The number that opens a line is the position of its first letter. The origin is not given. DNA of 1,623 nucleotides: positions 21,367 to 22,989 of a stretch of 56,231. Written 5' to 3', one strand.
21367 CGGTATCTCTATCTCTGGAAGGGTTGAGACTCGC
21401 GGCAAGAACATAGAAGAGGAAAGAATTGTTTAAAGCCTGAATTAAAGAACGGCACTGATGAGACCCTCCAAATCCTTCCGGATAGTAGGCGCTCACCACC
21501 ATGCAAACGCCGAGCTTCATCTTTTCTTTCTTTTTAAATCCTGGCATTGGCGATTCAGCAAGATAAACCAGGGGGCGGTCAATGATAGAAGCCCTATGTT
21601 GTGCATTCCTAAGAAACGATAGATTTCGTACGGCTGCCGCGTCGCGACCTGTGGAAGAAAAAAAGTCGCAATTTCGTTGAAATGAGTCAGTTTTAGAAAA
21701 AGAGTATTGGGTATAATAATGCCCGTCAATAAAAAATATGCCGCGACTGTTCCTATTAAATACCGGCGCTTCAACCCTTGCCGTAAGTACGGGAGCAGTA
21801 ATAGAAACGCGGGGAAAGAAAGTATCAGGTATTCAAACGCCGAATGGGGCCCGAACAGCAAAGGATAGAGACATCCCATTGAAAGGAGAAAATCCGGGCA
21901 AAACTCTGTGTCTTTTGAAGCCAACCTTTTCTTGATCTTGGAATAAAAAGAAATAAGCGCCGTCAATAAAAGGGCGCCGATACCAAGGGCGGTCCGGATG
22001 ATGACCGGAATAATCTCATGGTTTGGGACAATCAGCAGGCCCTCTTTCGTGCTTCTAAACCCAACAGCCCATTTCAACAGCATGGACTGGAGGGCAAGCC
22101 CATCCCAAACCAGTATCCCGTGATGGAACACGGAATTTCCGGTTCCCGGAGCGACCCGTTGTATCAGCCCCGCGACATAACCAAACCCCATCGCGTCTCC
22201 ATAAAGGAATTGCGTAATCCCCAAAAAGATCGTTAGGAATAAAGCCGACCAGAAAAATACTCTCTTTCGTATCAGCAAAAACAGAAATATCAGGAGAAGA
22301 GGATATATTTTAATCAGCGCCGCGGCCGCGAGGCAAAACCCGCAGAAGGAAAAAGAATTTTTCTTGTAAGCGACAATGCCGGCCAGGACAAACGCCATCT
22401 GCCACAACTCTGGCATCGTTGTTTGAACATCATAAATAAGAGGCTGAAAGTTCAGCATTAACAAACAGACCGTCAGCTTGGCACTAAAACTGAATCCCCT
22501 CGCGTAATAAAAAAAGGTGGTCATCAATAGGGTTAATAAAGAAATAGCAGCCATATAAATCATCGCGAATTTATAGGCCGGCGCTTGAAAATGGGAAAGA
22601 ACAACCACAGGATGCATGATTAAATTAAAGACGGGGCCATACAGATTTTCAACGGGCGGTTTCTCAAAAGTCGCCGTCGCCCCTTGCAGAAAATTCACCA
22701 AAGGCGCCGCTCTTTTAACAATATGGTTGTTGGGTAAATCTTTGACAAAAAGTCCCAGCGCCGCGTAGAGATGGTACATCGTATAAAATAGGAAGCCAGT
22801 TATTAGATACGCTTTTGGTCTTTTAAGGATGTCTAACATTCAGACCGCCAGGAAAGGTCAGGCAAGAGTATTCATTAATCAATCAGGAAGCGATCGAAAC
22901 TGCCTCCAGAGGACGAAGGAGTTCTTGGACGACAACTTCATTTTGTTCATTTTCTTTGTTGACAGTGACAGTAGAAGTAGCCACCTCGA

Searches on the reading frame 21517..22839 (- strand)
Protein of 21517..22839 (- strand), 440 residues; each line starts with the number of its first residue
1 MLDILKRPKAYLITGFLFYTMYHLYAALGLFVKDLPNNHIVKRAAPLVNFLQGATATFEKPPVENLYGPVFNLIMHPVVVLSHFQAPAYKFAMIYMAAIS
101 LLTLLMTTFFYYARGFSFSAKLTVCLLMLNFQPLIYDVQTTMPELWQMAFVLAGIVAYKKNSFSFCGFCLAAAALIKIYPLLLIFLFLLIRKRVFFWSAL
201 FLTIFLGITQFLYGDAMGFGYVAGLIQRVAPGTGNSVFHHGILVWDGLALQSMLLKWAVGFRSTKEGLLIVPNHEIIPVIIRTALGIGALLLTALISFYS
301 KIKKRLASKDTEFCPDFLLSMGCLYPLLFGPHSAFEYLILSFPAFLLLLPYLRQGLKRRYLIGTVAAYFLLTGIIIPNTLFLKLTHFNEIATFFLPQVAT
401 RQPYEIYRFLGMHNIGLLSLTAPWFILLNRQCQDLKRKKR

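Call 8: search_protein_families(library=pfam, proteins=[window:21517-22839:-], max_evalue=0.001)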
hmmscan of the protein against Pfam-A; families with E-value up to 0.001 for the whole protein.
window:21517-22839:- (440 aa): 1 family
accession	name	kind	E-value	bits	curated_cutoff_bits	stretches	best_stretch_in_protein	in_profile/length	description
PF09594.16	GT87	-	1.1e-07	32.2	25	1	66-213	2-146/237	Glycosyltransferase family 87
